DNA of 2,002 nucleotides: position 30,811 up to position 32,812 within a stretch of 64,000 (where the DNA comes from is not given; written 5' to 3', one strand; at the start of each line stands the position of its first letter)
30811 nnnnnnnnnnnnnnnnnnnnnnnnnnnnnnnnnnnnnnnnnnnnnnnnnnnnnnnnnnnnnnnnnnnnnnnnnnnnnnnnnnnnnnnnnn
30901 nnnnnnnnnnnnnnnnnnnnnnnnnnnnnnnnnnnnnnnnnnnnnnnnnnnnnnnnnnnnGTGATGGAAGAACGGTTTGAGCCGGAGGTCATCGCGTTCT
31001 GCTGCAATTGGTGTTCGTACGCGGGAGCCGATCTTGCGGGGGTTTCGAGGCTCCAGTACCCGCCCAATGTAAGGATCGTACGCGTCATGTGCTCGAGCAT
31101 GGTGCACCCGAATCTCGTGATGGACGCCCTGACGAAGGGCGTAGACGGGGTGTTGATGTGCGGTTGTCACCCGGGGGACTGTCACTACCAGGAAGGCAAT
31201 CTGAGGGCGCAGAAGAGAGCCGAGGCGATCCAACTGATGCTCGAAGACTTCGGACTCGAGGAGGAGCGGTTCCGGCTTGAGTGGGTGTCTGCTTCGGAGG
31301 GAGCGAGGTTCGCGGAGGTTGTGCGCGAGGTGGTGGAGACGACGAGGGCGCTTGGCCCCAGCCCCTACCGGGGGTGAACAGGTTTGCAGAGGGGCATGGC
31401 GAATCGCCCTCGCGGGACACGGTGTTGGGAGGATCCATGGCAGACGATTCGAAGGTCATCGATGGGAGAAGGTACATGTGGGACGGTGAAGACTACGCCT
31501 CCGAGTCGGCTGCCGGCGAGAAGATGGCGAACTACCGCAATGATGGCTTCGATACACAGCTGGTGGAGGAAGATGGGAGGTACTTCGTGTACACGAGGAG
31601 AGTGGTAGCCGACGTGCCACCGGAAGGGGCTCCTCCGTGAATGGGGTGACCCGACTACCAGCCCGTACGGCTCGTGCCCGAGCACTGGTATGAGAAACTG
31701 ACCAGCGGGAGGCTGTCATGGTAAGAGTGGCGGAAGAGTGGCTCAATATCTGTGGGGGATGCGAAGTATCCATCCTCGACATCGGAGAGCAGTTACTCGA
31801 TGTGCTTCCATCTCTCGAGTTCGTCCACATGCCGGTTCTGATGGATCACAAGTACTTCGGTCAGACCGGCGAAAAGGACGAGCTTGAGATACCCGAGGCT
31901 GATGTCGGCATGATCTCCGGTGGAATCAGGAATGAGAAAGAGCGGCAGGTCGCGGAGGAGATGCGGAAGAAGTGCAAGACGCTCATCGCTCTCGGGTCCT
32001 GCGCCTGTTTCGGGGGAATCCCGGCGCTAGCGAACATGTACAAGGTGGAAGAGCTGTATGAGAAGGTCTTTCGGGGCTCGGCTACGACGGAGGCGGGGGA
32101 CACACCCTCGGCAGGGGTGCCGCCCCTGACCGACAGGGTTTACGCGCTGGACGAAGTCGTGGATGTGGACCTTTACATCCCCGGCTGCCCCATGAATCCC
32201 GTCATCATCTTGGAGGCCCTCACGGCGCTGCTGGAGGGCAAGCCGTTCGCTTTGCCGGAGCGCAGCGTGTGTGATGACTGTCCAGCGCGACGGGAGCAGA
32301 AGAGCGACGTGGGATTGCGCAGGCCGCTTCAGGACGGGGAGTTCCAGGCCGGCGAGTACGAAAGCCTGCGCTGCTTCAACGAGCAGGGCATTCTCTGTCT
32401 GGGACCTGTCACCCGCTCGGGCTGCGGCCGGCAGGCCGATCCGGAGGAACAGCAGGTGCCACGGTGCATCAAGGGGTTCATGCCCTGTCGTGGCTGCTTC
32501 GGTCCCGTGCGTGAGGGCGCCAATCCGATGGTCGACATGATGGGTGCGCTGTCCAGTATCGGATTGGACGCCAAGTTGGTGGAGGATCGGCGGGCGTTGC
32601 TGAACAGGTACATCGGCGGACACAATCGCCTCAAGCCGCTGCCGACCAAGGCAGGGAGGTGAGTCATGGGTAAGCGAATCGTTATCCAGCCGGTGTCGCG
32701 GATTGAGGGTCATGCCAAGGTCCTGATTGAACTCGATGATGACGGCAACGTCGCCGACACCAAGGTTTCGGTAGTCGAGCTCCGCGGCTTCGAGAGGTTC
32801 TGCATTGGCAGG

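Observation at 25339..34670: Mvh-type [NiFe] hydrogenase wired to an HdrL-like mega-flavoprotein and a membrane FeS/cytochrome-b module, with no HdrB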

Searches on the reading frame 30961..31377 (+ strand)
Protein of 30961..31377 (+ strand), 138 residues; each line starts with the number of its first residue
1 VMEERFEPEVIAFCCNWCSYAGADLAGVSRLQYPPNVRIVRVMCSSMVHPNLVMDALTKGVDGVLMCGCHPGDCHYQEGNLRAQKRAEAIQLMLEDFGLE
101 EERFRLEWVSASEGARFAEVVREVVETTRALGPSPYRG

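Call 4: search_protein_families(library=pfam, proteins=[window:30961-31377:+], max_evalue=0.01)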
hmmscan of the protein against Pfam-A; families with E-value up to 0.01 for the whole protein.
window:30961-31377:+ (138 aa): 1 family
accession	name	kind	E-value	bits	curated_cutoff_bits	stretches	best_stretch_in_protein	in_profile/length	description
PF02662.21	FlpD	-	1.4e-54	183.8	22.3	1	10-132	1-123/123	Methyl-viologen-reducing hydrogenase, delta subunit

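Call 5: search_protein_families(library=ncbifam, proteins=[window:30961-31377:+], max_evalue=0.01)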
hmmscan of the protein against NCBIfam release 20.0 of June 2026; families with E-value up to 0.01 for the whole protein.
window:30961-31377:+ (138 aa): 4 families
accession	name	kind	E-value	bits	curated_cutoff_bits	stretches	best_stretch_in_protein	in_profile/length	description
NF040770.1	hetero_SS_HdrA2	exception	1.4e-53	182.2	1100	1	5-133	645-773/777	CoB-CoM heterodisulfide reductase HdrA2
NF045873.1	F420_non_VhuD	exception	4.9e-36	123.7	215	1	7-136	1-130/132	F420-non-reducing hydrogenase iron-sulfur subunit VhuD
NF041891.1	hdrA_Methbact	equivalog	8.8e-11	40.7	1300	1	7-109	643-739/762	ferredoxin:CoB-CoM heterodisulfide reductase subunit HdrA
NF041778.1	hetero_SS_HdrA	equivalog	8.1e-06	23.9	1400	1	9-70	655-716/771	ferredoxin:CoB-CoM heterodisulfide reductase subunit HdrA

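Call 70: search_solved_structures(query=window:30961-31374:+, max_evalue=0.00001, show_alignments=1)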
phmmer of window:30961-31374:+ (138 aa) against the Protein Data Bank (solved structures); distinct sequences matched with E-value up to 0.00001: 6.
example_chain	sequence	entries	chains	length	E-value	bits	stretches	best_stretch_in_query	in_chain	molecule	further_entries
8rvu_F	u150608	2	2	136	9.8e-52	178.3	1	6-134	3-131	Methyl viologen-reducing hydrogenase, subunit D-related protein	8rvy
8rvv_F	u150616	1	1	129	3.5e-51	176.5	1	6-133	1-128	Methyl viologen-reducing hydrogenase, subunit D-related protein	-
5odc_D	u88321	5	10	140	4.2e-48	166.5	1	5-135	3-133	Methyl-viologen reducing hydrogenase subunit D | Methyl-viologen reducing hydrogenase, subunit D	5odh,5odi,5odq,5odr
9sw2_D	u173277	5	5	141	1e-47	165.3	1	9-137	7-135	F420-non-reducing hydrogenase iron-sulfur subunit D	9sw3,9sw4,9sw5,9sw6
7bkb_F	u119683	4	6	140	6.7e-47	162.6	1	4-137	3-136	F420-non-reducing hydrogenase subunit D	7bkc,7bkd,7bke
9sfi_K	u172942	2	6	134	1.4e-27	100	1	7-137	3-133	F420-non-reducing hydrogenase subunit delta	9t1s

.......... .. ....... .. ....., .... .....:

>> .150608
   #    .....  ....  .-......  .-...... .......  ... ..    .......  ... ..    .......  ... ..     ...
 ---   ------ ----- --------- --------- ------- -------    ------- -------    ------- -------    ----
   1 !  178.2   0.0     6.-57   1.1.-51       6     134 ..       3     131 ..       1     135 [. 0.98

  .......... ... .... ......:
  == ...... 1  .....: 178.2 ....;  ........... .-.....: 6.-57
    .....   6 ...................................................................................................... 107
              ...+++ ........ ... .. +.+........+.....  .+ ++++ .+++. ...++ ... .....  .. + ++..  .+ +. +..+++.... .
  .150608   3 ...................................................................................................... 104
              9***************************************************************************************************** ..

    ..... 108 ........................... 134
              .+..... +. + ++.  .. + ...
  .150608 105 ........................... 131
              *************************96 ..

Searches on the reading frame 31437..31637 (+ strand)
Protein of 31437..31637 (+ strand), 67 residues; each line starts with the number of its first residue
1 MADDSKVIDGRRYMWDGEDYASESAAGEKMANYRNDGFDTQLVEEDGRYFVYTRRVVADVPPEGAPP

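Call 58: search_protein_families(library=pfam, proteins=[window:31437-31637:+], max_evalue=10)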
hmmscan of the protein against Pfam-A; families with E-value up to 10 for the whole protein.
window:31437-31637:+ (67 aa): 0 families

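Call 59: search_protein_families(library=ncbifam, proteins=[window:31437-31637:+], max_evalue=10)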
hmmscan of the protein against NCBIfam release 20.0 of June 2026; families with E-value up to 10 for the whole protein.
window:31437-31637:+ (67 aa): 0 families

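Call 75: find_homologous_proteins(query=window:31437-31637:+, max_evalue=0.001)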
Query window:31437-31637:+ (67 aa): 3 proteins with E <= 0.001 among 3 candidates.
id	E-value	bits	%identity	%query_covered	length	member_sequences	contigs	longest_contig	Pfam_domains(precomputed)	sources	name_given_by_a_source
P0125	2.0e-38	146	100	100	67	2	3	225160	-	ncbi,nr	ncbi:MAG: hypothetical protein GTO22_10895 [Gemmatimonadales bacterium]|nr:hypothetical protein [Gem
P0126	1.2e-22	97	67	96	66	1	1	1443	-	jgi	jgi:hypothetical protein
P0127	2.6e-19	86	59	96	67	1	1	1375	-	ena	-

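Call 81: predict_structure(alignment_id=A2)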
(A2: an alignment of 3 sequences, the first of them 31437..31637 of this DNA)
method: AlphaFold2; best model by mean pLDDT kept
length: 67 residues; sequences in the alignment: 3
mean_pLDDT: 80.4   pTM: 0.58
mean pLDDT of the five models: 80.4, 78.1, 77.8, 77.8, 73.9
residues with pLDDT >= 90: 16; 70-90: 39; 50-70: 9; < 50: 3
segments of 3 or more residues with pLDDT < 50: none
pLDDT, mean of each block of 10 residues (from residue 1): 66 86 90 88 89 81 56
secondary structure, 60 per line:
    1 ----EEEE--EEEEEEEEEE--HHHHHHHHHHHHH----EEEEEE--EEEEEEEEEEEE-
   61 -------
elements in order: E5-8 E11-20 H23-35 E40-45 E48-59

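Call 83: fold_search(model_id=the predicted structure, library=pdb)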
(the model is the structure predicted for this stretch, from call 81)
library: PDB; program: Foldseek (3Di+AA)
matches with E <= 10: 951; with E <= 0.001: 0
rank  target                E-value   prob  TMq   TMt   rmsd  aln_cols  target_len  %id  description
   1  5jg9_B                5.8e-02  1.00  0.45  0.59   2.9        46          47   13  Crystal structure of the de novo mini protein gEHEE_06 (released 2016-09-28)
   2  1x60_MODEL_1_A        6.5e-02  1.00  0.54  0.47   5.0        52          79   21  Solution structure of the peptidoglycan binding domain of B. subtilis cell wall lytic enzyme CwlC (released 2005-08-09)
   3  4ut0_K                1.1e-01  0.91  0.38  0.18   5.3        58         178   17  THE CRYSTAL STRUCTURE OF I-DMOI IN COMPLEX WITH ITS TARGET DNA AT 10 DAYS INCUBATION IN 5MM MN (STATE 7) (released 2014-12-17)
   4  5akm_F                1.3e-01  0.96  0.45  0.20   5.1        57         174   19  THE CRYSTAL STRUCTURE OF I-DMOI G20S IN COMPLEX WITH ITS TARGET DNA IN THE PRESENCE OF 2MM MG (released 2015-06-17)
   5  2vs7_D                1.5e-01  0.93  0.41  0.18   5.4        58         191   17  The crystal structure of I-DmoI in complex with DNA and Ca (released 2008-11-11)
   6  5ak9_J                1.6e-01  0.96  0.47  0.20   5.1        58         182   17  THE CRYSTAL STRUCTURE OF I-DMOI Q42AK120M IN COMPLEX WITH ITS TARGET DNA IN THE PRESENCE OF 2MM MN (released 2015-06-17)
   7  4unc_D                1.6e-01  0.94  0.43  0.18   5.3        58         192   17  THE CRYSTAL STRUCTURE OF I-DMOI IN COMPLEX WITH ITS TARGET DNA AT 8 DAYS INCUBATION IN 5MM MN (STATE 6) (released 2014-12-17)
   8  4una_G                1.6e-01  0.93  0.42  0.19   5.3        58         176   17  THE CRYSTAL STRUCTURE OF I-DMOI IN COMPLEX WITH ITS TARGET DNA AT 2 DAYS INCUBATION IN 5MM MN (STATE 4) (released 2014-12-17)
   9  2vs8_K                1.6e-01  0.93  0.44  0.20   4.9        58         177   17  The crystal structure of I-DmoI in complex with DNA and Mn (released 2008-11-11)
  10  5ak9_A                1.6e-01  0.93  0.42  0.19   5.4        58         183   17  THE CRYSTAL STRUCTURE OF I-DMOI Q42AK120M IN COMPLEX WITH ITS TARGET DNA IN THE PRESENCE OF 2MM MN (released 2015-06-17)
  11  5akm_K                1.6e-01  0.87  0.38  0.18   5.4        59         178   17  THE CRYSTAL STRUCTURE OF I-DMOI G20S IN COMPLEX WITH ITS TARGET DNA IN THE PRESENCE OF 2MM MG (released 2015-06-17)
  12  1mow_G                1.7e-01  0.96  0.42  0.15   4.4        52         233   17  E-DreI (released 2002-11-29)
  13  2vs7_A                1.7e-01  0.91  0.41  0.19   5.3        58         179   17  The crystal structure of I-DmoI in complex with DNA and Ca (released 2008-11-11)
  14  9c7n_A                1.7e-01  0.69  0.39  0.35   6.4        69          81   12  Crystal Structure of the GL3 ACT-like Domain (released 2025-10-08)
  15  4v58_E                1.7e-01  0.57  0.35  0.02   9.3        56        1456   21  Crystal structure of fatty acid synthase from thermomyces lanuginosus at 3.1 angstrom resolution. (released 2014-07-09)
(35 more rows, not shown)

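Call 84: search_protein_representatives(alignment_id=A2)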
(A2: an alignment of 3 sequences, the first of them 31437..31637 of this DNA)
Query: 3 sequences, 66 profile positions. Proteins with E-value up to 0.001 (for the whole library): 214; up to 1e-10: 86; up to 1e-30: 0. The best 150 are listed.
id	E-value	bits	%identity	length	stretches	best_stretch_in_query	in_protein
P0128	4.9e-23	96.7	-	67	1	2-65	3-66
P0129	3.9e-22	93.8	-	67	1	1-65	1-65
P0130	4.7e-21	90.3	-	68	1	2-65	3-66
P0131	6.2e-21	90.0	-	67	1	2-65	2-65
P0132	7.6e-20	86.5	-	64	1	4-60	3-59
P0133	1.2e-19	85.9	-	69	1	4-62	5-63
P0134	2.6e-19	84.7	-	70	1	7-65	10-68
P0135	3.2e-19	84.5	-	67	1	1-65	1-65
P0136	9.0e-19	83.0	-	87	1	6-66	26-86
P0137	2.5e-18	81.6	-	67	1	1-66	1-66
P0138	3.8e-18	81.0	-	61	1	7-66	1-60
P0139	7.0e-18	80.2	-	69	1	7-62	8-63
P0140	8.7e-18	79.9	-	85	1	3-65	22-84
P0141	1.3e-17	79.3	-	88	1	5-64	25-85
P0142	2.5e-17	78.4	-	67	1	1-65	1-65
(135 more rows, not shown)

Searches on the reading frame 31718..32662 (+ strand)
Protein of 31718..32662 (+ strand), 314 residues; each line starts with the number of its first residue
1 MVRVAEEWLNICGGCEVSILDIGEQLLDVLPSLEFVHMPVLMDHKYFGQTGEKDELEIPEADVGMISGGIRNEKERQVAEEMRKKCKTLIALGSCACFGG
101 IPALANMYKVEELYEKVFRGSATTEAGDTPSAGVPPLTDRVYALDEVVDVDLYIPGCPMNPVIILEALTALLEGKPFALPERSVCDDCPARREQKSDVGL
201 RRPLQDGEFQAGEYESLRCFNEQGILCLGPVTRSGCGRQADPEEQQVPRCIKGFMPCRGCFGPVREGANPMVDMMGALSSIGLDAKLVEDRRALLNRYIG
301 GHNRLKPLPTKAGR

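Call 4: search_protein_families(library=pfam, proteins=[window:31718-32662:+], max_evalue=0.01)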
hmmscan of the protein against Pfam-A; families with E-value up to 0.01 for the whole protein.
window:31718-32662:+ (314 aa): 1 family
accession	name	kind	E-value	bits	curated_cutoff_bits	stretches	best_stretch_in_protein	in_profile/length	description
PF01058.29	Oxidored_q6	-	1.6e-30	105.9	27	1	12-171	1-128/128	NADH ubiquinone oxidoreductase, 20 Kd subunit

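Call 5: search_protein_families(library=ncbifam, proteins=[window:31718-32662:+], max_evalue=0.01)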
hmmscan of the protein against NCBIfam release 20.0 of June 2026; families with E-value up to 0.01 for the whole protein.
window:31718-32662:+ (314 aa): 17 families
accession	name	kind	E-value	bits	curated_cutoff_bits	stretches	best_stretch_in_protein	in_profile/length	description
NF045875.1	F420_non_VhuG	exception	1e-67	228.4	450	1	3-298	6-274/286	F420-non-reducing hydrogenase subunit VhuG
TIGR03294.1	FrhG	equivalog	7.5e-20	71.6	245.5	1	2-176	2-145/228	coenzyme F420 hydrogenase subunit gamma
NF040831.1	sulfhyd_ShyD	equivalog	1.3e-19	70.8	460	2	9-188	8-164/240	NAD(P)-dependent hydrogenase/sulfhydrogenase 2 subunit delta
NF040836.1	sulfhyd_HydD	equivalog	8.1e-15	54.7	500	1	2-189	6-171/261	NADPH-dependent hydrogenase/sulfhydrogenase 1 subunit delta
NF005012.1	PRK06411.1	subfamily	1.7e-07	30.9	116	1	141-171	124-154/166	NADH-quinone oxidoreductase subunit NuoB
TIGR01957.1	nuoB_fam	subfamily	2.9e-07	30.5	142.7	1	139-171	106-138/145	NADH-quinone oxidoreductase subunit B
NF011395.0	PRK14820.1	equivalog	7.5e-07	29.1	263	1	141-170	123-152/180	NADH-quinone oxidoreductase subunit B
NF011390.0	PRK14815.1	equivalog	5.9e-06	25.7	281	1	141-172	123-154/183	NADH dehydrogenase subunit B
NF011389.0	PRK14814.1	equivalog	3.3e-05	23.7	285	1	142-171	124-153/186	NADH dehydrogenase subunit B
NF011392.0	PRK14817.1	equivalog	4e-05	23.4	271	1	141-171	126-156/182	NADH-quinone oxidoreductase subunit B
NF011393.0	PRK14818.1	equivalog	4.6e-05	23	255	1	143-173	123-153/173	NADH dehydrogenase subunit B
NF045520.1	H2_NiFeSe_small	exception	8.5e-05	22.1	470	1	77-106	135-164/314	NiFeSe hydrogenase small subunit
NF011391.0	PRK14816.1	equivalog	0.00014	21.5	283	0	141-166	143-168/196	NADH-quinone oxidoreductase subunit B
NF011394.0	PRK14819.1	equivalog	0.00021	20.9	312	1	143-171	124-152/264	NADH-quinone oxidoreductase subunit B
NF009808.0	PRK13292.1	equivalog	0.00054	17.9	1156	1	140-173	114-147/791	NADH-quinone oxidoreductase subunit B/C/D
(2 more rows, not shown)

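Call 69: search_solved_structures(query=window:31718-32659:+, max_evalue=0.00001, show_alignments=1)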
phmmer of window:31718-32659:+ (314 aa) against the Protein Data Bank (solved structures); distinct sequences matched with E-value up to 0.00001: 12.
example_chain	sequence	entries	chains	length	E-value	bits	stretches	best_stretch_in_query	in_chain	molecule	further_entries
5odc_E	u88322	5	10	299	2.1e-59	204.9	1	1-284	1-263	Methyl-viologen reducing hydrogenase subunit G | Methyl-viologen reducing hydrogenase, subunit G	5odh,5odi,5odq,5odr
9sfi_I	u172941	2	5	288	1.3e-56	195.6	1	9-298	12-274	F420-non-reducing hydrogenase small subunit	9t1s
9sw2_E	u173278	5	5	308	4.3e-54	187.4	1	2-291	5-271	F420-non-reducing hydrogenase subunit G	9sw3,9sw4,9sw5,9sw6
7t2r_E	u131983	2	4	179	2.4e-29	106.1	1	3-181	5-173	NiFe hydrogenase small subunit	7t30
5xf9_C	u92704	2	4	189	2.7e-21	79.6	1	2-177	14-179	NAD-reducing hydrogenase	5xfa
9r51_C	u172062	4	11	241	1.7e-15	60.5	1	1-104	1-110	F420-reducing [NiFe]-hydrogenase from Methanothermococcus thermolithotrophicus subunit gam | F420-reducing [NiFe]-hydrogenase from Methanothermococcus thermolit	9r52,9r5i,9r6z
6qii_G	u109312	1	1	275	8.7e-11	45.1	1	9-103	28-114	Coenzyme F420 hydrogenase subunit gamma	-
6qgr_G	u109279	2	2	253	9.2e-11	45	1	9-103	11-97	Coenzyme F420 hydrogenase subunit gamma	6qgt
9e1j_A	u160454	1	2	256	1.8e-10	44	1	2-188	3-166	Sulfhydrogenase 1 subunit delta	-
9nez_A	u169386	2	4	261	2.6e-10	43.6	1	2-188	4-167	Sulfhydrogenase 1 subunit delta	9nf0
9e15_A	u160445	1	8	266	3.5e-10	43.1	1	2-188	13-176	Sulfhydrogenase 1 subunit delta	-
3zfs_B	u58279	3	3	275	8.5e-08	35.3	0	46-100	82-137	F420-REDUCING HYDROGENASE, SUBUNIT GAMMA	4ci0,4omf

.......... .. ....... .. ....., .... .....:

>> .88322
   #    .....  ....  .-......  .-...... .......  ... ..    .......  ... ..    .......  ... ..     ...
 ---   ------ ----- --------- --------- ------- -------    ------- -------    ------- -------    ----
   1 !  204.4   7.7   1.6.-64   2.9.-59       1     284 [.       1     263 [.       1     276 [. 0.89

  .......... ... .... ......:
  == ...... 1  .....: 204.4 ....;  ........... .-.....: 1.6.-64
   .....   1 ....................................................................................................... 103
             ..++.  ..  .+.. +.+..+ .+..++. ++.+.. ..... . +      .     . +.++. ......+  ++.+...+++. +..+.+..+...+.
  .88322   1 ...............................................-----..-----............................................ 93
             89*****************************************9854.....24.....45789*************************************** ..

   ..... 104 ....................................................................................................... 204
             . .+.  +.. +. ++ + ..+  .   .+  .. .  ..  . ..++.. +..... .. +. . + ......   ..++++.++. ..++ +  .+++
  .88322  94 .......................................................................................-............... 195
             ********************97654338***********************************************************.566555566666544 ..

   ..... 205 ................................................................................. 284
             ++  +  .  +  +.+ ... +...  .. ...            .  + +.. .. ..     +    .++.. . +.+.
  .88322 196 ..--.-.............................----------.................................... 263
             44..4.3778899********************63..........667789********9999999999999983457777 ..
